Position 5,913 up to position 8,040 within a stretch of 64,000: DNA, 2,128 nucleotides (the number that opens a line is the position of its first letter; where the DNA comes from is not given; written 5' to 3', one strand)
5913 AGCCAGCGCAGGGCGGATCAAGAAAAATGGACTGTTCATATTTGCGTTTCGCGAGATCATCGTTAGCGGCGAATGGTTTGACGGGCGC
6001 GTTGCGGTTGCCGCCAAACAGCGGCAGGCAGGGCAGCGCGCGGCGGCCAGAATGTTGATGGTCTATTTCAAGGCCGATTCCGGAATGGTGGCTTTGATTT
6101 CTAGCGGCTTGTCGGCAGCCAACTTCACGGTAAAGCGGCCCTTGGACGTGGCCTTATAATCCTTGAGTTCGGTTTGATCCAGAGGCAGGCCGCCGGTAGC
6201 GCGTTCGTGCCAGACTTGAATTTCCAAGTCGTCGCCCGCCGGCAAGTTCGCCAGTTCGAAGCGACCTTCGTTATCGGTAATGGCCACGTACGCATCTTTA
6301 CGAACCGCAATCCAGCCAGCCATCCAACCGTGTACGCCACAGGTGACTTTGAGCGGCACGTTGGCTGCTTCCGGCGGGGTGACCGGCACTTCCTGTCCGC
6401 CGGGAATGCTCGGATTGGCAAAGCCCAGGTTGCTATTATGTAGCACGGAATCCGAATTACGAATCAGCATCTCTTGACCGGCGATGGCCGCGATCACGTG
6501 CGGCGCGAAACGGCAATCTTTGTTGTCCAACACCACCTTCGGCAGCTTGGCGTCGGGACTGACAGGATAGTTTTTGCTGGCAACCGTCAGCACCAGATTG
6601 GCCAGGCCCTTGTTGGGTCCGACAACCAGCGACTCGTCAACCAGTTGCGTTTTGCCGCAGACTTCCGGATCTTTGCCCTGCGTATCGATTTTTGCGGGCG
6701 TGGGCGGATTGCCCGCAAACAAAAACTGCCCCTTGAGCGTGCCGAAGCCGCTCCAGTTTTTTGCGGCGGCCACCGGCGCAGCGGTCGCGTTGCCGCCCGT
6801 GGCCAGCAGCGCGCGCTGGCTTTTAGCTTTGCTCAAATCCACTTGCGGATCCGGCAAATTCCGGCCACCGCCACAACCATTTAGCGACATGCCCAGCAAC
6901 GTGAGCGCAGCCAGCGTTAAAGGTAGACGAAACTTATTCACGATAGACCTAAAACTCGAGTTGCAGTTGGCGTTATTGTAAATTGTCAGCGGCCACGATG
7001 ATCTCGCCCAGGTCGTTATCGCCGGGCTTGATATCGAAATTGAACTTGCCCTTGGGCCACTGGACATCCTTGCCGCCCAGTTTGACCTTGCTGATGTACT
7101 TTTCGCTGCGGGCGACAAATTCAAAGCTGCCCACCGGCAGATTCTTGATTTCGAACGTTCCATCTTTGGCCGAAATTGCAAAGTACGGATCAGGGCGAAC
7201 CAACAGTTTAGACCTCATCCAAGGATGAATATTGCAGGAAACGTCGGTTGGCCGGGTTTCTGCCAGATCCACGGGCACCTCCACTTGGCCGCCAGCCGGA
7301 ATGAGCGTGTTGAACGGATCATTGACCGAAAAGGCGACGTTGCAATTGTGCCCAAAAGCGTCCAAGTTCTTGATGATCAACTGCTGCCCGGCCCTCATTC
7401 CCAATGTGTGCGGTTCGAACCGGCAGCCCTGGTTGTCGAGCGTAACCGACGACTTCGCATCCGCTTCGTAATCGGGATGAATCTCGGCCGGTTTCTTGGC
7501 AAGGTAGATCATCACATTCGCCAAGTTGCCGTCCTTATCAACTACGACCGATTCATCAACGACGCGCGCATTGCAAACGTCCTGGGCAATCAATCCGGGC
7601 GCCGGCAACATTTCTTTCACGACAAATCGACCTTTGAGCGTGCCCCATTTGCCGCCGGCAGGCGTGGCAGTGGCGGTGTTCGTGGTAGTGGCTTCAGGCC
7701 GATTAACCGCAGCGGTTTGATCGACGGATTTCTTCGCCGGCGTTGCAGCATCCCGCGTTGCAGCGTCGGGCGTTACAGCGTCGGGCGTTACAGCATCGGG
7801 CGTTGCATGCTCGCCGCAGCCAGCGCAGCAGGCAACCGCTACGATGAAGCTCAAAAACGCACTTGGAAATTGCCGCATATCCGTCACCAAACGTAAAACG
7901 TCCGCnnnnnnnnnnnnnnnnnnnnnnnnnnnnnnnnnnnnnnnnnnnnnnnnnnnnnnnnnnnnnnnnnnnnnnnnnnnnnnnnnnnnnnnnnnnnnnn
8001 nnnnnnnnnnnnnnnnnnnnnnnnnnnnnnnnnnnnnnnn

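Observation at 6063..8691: Three tandem paralogous cupredoxin-like proteins between the bc-type complex and the aa3 oxidase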

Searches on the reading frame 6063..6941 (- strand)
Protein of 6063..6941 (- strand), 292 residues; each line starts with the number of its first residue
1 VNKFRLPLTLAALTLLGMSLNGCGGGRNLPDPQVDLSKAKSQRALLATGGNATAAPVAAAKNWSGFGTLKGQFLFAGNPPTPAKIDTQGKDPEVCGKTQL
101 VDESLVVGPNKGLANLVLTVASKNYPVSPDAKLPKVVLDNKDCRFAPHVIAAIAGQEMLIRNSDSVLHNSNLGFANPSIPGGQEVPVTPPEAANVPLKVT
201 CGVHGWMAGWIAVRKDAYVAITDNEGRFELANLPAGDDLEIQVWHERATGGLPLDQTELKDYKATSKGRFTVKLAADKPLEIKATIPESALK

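Call 52: find_homologous_proteins(query=window:6063-6941:-, max_evalue=0.001)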
Query window:6063-6941:- (292 aa): 100 proteins with E <= 0.001 among 5478 candidates.
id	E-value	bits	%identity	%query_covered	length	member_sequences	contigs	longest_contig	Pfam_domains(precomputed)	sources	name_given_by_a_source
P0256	2.1e-192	656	100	100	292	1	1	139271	-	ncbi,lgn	-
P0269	4.4e-61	225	40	100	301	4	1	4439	-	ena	-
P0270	6.2e-56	208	42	94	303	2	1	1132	-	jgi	jgi:hypothetical protein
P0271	7.6e-56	208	39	100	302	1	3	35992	-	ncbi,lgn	-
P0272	1.6e-55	207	43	95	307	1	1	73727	-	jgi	jgi:hypothetical protein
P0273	4.3e-55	205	42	96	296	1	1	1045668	-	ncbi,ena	-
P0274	1.0e-54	204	42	95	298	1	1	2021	-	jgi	jgi:hypothetical protein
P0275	1.6e-54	203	45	76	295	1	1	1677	-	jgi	jgi:hypothetical protein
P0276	4.6e-54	202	40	94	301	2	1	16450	-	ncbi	-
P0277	5.5e-54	202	41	97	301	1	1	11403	-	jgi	jgi:hypothetical protein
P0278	1.8e-53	200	43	95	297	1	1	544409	-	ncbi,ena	-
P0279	5.5e-53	198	42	98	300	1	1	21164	-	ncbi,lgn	ncbi:MAG: hypothetical protein WD845_10340 [Pirellulales bacterium]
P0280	1.3e-52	197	41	99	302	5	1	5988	-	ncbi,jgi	jgi:hypothetical protein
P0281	2.3e-52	196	40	94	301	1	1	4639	-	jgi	jgi:plastocyanin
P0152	3.6e-52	196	40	95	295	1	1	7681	-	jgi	jgi:hypothetical protein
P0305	7.8e-46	175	45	76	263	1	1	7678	-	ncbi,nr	ncbi:MAG: methylamine utilization protein [Planctomycetia bacterium]|nr:methylamine utilization prot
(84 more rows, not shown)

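Call 63: predict_structure(alignment_id=A3)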
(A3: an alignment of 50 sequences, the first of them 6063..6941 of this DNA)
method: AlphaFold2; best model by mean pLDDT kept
length: 292 residues; sequences in the alignment: 50
mean_pLDDT: 88.4   pTM: 0.77
mean pLDDT of the five models: 88.4, 88.0, 87.3, 87.2, 85.3
residues with pLDDT >= 90: 196; 70-90: 65; 50-70: 25; < 50: 6
segments of 3 or more residues with pLDDT < 50: none
pLDDT, mean of each block of 10 residues (from residue 1): 61 73 55 81 76 55 91 96 89 84 96 98 88 95 96 97 95 96 98 96 93 97 98 95 93 85 92 96 95 92
secondary structure, 60 per line:
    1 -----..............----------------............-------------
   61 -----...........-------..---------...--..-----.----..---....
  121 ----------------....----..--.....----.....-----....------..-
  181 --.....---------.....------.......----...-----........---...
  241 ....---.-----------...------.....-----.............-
elements in order: H6-19 H36-47 E66-76 E117-120 E137-140 E149-153 E158-162 E168-171 E183-187 E197-201 E208-214 E219-221 E227-234 E238-244 E269-273 E279-287

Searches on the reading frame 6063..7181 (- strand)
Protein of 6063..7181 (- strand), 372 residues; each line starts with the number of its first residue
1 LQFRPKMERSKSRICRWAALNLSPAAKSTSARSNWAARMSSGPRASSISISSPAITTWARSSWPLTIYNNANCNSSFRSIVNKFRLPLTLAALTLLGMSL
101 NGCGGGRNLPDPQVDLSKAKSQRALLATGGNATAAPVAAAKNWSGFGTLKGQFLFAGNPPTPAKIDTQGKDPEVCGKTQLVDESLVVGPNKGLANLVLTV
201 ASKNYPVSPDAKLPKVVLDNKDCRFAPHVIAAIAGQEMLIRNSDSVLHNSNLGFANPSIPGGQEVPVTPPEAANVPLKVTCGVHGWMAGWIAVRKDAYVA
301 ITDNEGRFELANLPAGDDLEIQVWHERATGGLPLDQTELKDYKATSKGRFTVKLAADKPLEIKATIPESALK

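Call 3: search_protein_families(library=pfam, proteins=[window:6063-7181:-], max_evalue=1)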
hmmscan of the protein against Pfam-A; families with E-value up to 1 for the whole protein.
window:6063-7181:- (372 aa): 1 family
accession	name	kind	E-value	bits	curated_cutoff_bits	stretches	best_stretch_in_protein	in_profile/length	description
PF13620.12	CarboxypepD_reg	-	0.017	15.9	32.3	1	297-323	29-54/82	Carboxypeptidase regulatory-like domain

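Call 4: search_protein_families(library=ncbifam, proteins=[window:6063-7181:-], max_evalue=1)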
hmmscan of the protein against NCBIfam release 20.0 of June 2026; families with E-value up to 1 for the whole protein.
window:6063-7181:- (372 aa): 1 family
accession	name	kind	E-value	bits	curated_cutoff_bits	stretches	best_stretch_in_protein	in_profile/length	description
NF008472.0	PRK11367.1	equivalog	0.26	9.9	738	1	126-254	146-270/476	hypothetical protein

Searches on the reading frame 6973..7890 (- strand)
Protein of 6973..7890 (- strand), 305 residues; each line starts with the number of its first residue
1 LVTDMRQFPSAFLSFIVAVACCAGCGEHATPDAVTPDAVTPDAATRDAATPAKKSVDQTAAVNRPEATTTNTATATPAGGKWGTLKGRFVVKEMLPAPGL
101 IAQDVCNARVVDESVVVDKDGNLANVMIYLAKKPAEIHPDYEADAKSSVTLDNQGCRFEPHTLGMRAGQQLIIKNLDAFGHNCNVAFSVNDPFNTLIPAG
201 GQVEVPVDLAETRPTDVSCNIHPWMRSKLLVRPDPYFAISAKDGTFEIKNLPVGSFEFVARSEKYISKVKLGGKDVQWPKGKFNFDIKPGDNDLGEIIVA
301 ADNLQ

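Call 3: search_protein_families(library=pfam, proteins=[window:6973-7890:-], max_evalue=1)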
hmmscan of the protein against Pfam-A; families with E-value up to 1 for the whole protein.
window:6973-7890:- (305 aa): 4 families
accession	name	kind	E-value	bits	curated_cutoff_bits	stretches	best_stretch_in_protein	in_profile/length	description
PF00127.26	Copper-bind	-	0.014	16.2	21.2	1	148-187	4-43/99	Copper binding proteins, plastocyanin/azurin family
PF13620.12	CarboxypepD_reg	-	0.02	15.6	32.3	1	238-269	32-63/82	Carboxypeptidase regulatory-like domain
PF21274.3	Rng_hyd_C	-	0.077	13.7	27.5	1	202-245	48-91/107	Aromatic-ring hydroxylase, C-terminal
PF24381.1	DUF7537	-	0.85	9.5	31.7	1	8-70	2-62/258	Family of unknown function (DUF7537)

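Call 4: search_protein_families(library=ncbifam, proteins=[window:6973-7890:-], max_evalue=1)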
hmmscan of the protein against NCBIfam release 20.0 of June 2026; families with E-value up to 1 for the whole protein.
window:6973-7890:- (305 aa): 1 family
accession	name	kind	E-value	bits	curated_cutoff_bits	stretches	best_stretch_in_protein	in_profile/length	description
NF040984.1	BimA_first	exception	0.095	11.6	800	1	26-75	244-294/517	trimeric autotransporter actin-nucleating factor BimA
